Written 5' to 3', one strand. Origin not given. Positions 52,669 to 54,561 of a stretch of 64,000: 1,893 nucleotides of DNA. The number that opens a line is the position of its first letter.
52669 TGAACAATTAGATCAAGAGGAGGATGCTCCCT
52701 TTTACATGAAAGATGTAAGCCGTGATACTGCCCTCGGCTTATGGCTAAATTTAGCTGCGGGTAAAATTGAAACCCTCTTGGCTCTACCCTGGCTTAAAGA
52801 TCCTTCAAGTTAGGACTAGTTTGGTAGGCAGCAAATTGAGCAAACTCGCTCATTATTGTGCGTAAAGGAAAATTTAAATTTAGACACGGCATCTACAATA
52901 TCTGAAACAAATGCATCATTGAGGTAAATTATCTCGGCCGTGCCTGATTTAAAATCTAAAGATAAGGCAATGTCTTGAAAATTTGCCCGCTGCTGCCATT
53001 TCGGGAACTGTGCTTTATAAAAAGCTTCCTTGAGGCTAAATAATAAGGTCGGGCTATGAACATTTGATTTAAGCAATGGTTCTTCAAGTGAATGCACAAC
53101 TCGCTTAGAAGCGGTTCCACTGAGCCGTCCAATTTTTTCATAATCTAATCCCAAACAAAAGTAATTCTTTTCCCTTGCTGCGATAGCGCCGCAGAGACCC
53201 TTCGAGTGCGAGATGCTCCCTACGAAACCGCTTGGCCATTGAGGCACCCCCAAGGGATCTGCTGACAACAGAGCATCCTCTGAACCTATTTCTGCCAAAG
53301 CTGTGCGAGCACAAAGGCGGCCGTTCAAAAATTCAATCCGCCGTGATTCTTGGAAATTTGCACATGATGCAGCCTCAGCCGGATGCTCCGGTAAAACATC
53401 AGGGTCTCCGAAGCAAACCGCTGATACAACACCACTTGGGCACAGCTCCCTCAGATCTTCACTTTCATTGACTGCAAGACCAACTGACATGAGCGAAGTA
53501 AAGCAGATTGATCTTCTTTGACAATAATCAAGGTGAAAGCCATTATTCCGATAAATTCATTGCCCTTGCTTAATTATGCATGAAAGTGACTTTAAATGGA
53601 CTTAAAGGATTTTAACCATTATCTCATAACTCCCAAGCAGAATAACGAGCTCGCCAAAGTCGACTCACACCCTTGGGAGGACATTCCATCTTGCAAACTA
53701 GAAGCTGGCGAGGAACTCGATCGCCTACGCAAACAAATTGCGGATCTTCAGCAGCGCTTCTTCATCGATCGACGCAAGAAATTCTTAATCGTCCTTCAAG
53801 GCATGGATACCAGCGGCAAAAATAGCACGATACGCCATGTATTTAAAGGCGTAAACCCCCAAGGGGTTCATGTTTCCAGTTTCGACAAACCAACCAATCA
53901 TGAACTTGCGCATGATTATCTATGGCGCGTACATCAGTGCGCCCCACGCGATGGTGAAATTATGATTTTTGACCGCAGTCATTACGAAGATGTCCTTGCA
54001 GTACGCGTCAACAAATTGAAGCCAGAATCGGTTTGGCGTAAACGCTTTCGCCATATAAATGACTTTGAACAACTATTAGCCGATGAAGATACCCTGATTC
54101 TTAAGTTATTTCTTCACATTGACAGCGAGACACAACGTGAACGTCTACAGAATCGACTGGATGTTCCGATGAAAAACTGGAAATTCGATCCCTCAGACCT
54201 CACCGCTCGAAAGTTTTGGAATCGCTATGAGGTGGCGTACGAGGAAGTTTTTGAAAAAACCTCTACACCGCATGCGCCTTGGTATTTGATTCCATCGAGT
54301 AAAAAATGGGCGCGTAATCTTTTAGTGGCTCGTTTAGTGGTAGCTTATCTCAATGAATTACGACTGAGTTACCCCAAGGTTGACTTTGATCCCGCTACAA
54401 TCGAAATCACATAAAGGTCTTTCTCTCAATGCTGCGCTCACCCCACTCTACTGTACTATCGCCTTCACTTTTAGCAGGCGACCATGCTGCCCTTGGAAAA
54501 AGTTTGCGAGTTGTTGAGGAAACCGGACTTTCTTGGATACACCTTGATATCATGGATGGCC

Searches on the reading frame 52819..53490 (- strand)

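Call 67: search_protein_families(library=pfam, proteins=[window:52819-53490:-])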
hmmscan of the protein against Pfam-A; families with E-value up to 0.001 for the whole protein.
window:52819-53490:- (224 aa): 2 families
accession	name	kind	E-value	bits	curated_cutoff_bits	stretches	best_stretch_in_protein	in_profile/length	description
PF17837.6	4PPT_N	-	1.2e-20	73.8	27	1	39-105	2-68/68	4'-phosphopantetheinyl transferase N-terminal domain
PF01648.25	ACPS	-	7.3e-08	32.9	25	1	113-197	2-96/111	4'-phosphopantetheinyl transferase superfamily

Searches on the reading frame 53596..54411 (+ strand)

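Call 67: search_protein_families(library=pfam, proteins=[window:53596-54411:+])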
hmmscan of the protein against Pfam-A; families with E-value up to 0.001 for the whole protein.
window:53596-54411:+ (272 aa): 1 family
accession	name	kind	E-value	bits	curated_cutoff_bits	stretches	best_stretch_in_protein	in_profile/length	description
PF03976.20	PPK2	-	1.2e-64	218.4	22.3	1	38-252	8-221/229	Polyphosphate kinase 2 (PPK2)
